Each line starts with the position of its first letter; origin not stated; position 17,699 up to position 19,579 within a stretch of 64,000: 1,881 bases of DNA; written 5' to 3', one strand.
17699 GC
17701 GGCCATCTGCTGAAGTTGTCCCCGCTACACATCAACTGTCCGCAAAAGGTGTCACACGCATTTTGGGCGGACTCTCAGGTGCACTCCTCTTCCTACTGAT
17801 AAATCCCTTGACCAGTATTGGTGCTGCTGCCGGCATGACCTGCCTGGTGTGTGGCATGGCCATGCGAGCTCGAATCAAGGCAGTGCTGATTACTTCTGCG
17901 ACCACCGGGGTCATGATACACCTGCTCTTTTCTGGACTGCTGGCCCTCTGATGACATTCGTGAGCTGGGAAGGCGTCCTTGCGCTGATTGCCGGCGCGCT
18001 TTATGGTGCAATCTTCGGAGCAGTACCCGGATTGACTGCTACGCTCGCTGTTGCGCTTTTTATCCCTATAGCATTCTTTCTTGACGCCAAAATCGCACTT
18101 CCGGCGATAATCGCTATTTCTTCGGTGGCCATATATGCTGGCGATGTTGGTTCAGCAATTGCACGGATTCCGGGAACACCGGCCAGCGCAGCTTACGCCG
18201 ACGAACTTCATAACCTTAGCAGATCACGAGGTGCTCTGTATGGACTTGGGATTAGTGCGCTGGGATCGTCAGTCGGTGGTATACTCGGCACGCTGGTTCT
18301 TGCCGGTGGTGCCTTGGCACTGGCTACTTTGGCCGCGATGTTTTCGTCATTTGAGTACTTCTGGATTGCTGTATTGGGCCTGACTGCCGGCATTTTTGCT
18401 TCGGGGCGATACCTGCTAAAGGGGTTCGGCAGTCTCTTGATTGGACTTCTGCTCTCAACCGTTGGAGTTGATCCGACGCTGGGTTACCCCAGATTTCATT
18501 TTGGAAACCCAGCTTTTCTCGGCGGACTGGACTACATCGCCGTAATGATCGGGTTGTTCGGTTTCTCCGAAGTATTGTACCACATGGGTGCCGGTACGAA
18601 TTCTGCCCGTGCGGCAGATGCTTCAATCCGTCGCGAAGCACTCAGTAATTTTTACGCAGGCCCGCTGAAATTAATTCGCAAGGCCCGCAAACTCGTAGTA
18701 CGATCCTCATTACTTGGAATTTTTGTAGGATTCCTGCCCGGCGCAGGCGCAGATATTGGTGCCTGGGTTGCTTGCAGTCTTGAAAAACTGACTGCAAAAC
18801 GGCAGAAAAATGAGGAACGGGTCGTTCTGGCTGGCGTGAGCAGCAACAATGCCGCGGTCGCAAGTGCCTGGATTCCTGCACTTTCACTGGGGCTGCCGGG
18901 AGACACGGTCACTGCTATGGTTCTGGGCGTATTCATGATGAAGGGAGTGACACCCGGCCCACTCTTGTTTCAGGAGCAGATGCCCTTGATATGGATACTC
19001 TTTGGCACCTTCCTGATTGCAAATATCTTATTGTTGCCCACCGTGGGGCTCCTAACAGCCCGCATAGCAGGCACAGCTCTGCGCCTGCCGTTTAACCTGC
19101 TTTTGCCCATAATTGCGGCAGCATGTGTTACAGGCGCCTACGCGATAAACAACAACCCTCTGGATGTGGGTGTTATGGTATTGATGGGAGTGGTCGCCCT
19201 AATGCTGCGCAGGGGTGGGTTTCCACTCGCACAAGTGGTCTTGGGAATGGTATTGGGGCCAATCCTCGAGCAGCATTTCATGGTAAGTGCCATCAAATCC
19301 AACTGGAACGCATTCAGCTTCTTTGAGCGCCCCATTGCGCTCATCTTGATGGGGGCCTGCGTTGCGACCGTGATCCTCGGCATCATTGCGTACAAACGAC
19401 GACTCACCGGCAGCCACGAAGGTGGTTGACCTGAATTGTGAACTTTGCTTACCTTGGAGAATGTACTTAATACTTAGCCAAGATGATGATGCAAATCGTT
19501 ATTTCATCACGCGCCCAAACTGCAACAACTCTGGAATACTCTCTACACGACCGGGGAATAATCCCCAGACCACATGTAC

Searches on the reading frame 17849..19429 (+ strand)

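Call 78: search_protein_families(library=pfam, proteins=[window:17849-19429:+], max_evalue=0.0001)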
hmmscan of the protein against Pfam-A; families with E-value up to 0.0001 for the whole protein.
window:17849-19429:+ (526 aa): 1 family
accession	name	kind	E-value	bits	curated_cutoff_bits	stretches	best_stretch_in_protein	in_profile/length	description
PF01970.21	TctA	-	6.7e-106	354.9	28.9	1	44-465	2-423/423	Tripartite tricarboxylate transporter TctA family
